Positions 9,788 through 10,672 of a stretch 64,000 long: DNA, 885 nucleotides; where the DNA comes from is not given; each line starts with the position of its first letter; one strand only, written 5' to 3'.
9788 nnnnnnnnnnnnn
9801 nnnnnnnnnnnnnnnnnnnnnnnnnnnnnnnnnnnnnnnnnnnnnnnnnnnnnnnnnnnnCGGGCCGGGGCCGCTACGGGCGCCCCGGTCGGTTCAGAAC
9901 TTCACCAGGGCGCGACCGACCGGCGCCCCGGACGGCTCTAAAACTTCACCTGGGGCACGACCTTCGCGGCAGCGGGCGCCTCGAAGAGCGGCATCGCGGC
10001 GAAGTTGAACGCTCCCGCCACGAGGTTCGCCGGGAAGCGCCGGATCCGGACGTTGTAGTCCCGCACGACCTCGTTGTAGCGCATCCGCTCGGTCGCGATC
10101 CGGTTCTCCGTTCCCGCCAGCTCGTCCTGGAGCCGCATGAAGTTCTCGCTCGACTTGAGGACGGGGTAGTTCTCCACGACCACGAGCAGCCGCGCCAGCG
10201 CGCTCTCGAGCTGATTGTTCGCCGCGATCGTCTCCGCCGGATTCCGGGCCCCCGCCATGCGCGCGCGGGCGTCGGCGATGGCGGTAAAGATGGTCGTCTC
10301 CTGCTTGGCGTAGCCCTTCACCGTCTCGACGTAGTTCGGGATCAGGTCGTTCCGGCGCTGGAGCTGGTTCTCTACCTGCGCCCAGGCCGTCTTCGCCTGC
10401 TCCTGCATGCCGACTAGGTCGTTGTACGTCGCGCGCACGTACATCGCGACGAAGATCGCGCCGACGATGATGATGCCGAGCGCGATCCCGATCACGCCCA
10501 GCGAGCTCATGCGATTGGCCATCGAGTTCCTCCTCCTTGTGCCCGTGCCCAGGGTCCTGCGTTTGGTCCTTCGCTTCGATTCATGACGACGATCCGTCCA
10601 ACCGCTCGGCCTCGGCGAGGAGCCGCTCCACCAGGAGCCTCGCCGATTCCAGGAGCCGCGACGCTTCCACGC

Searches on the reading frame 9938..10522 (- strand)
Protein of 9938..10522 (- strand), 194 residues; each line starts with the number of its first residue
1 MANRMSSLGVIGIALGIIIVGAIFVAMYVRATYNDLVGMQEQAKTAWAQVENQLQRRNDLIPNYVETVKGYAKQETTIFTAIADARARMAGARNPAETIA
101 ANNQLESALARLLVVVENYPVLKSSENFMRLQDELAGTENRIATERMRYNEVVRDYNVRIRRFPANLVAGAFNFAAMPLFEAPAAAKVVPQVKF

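Call 18: find_encoding_contigs(protein=window:9938-10522:-, flank=10000, max_places=2)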
Protein window:9938-10522:- (194 aa): 5 contigs read that carry it; 2 places shown.
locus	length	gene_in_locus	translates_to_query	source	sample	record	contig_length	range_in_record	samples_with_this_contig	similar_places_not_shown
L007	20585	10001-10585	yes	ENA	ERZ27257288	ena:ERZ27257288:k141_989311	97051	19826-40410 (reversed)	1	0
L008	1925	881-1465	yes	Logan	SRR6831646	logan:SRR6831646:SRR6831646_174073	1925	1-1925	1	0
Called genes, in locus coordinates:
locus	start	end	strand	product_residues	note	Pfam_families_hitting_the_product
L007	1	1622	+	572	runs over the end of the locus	PF11104:PilM_2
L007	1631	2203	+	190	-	PF04350:PilO (faint)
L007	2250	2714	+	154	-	-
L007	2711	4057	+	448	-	PF03958:Secretin_N (weak), PF00263:Secretin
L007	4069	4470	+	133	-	PF00072:Response_reg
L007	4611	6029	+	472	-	PF00291:PALP, PF00571:CBS (weak)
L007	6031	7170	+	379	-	PF01053:Cys_Met_Meta_PP, PF00155:Aminotran_1_2 (weak)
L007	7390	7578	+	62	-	-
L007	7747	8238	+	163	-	PF04461:YajQ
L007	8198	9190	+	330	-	PF04536:TPM_phosphatase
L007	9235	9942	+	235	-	-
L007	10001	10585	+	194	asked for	PF04011:LemA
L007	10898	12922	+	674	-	PF07715:Plug, PF00593:TonB_dep_Rec_b-barrel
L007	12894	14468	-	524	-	-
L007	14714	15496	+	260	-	PF00378:ECH_1, PF16113:ECH_2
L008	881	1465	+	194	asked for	PF04011:LemA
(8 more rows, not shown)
